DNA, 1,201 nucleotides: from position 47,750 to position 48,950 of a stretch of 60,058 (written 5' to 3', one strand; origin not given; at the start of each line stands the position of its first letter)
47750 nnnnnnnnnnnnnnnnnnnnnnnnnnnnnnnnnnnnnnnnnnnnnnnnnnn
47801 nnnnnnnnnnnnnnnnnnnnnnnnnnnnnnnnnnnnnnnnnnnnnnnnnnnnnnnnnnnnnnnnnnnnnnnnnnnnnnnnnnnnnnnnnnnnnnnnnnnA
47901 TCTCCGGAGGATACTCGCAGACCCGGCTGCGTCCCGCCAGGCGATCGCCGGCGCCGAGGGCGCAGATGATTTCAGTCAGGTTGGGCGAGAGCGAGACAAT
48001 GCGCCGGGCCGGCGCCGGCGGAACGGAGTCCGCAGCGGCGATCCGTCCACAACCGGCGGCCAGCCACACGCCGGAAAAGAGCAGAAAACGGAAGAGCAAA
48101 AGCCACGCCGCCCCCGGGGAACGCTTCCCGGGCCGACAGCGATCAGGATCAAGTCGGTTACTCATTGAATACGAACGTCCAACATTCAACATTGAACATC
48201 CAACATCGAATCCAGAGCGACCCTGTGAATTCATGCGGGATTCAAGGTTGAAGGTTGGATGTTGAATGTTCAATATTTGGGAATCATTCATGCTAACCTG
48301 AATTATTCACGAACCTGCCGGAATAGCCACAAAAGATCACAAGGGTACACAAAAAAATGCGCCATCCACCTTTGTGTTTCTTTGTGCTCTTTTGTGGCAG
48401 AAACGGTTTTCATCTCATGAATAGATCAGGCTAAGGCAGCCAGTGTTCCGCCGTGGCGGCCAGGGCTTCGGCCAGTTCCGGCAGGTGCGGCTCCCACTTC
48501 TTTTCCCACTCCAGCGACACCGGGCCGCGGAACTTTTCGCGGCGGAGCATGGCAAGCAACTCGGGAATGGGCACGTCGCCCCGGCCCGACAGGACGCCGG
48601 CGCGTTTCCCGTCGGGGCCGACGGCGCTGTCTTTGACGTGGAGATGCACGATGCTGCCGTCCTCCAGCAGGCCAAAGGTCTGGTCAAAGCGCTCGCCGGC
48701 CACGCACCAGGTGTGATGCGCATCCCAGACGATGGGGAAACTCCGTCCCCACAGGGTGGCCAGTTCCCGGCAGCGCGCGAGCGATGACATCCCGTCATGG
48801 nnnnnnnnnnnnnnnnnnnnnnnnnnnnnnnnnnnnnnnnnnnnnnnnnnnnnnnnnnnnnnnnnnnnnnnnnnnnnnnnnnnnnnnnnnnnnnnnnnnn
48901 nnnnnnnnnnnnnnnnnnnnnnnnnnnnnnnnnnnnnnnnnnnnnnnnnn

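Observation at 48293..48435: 143-bp non-coding element with 22-nt terminal inverted repeats around a foldback (MITE/PATE-like)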

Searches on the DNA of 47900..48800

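Call 7: search_rna_families(source=window, start=47900, end=48800, threshold=evalue, max_evalue=1)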
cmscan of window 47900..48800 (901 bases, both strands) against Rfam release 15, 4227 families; matches with E-value up to 1: 1.
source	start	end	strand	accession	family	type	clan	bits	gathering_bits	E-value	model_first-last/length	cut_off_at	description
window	48325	48399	+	RF03598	MIR6024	Gene; miRNA;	-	20.1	72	0.32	13-88/99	no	MIR6024 microRNA precursor family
